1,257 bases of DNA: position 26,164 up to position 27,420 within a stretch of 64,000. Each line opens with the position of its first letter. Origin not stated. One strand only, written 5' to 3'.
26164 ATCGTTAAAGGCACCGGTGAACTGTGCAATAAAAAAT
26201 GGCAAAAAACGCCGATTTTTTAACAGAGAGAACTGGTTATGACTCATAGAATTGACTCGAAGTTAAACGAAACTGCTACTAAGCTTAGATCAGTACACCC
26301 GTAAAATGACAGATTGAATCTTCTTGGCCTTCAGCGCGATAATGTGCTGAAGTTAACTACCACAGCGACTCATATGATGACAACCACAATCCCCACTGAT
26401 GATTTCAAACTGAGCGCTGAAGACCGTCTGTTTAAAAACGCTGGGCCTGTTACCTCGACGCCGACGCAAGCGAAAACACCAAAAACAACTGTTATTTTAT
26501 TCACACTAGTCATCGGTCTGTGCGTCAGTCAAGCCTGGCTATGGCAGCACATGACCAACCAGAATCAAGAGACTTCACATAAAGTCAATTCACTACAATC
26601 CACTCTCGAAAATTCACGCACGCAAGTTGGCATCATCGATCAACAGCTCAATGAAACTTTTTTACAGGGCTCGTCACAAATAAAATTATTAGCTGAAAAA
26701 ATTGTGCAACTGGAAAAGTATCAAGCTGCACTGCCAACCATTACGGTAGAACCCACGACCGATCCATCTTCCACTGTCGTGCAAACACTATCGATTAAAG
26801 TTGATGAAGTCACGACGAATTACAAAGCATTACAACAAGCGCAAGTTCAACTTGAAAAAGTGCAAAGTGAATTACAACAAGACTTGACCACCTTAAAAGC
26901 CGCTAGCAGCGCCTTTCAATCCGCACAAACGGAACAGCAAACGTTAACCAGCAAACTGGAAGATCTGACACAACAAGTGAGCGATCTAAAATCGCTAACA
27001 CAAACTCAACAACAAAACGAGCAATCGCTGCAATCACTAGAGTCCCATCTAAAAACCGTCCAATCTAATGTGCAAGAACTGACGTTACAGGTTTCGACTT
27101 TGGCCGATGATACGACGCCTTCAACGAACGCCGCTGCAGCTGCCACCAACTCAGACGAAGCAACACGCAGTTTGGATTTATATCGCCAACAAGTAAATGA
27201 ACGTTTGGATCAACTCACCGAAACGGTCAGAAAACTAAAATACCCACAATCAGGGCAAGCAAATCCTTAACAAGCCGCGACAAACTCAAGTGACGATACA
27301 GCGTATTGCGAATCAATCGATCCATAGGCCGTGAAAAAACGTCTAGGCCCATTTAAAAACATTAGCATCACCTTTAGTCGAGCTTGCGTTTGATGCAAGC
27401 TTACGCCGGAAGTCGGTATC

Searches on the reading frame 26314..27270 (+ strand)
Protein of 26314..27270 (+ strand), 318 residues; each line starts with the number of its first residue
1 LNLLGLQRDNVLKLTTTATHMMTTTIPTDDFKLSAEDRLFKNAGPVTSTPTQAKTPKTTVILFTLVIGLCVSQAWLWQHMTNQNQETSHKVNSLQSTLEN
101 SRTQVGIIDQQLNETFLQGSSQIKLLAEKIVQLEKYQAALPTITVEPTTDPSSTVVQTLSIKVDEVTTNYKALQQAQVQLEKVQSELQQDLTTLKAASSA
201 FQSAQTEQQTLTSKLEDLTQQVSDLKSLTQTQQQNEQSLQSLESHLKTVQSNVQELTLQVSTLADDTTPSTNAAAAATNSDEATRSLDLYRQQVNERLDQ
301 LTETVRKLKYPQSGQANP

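Call 21: search_protein_families(library=pfam, proteins=[window:26314-27270:+], max_evalue=0.00001)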
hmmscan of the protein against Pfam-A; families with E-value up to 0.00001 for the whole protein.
window:26314-27270:+ (318 aa): 0 families

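Call 83: search_protein_families(library=padloc, proteins=[window:26314-27270:+], max_evalue=0.001)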
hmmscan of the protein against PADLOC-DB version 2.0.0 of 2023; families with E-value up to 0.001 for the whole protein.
window:26314-27270:+ (318 aa): 3 families
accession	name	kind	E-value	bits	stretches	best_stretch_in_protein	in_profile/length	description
PDLC03865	LmuB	-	6.4e-05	19.3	1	87-303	244-481/1007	-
PDLC03868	LmuB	-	0.0008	15.8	0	82-303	545-768/1035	-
PDLC00551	JetC2|JetC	-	0.00087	15.2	0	110-309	751-952/1365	DUF3584 domain; MukB-like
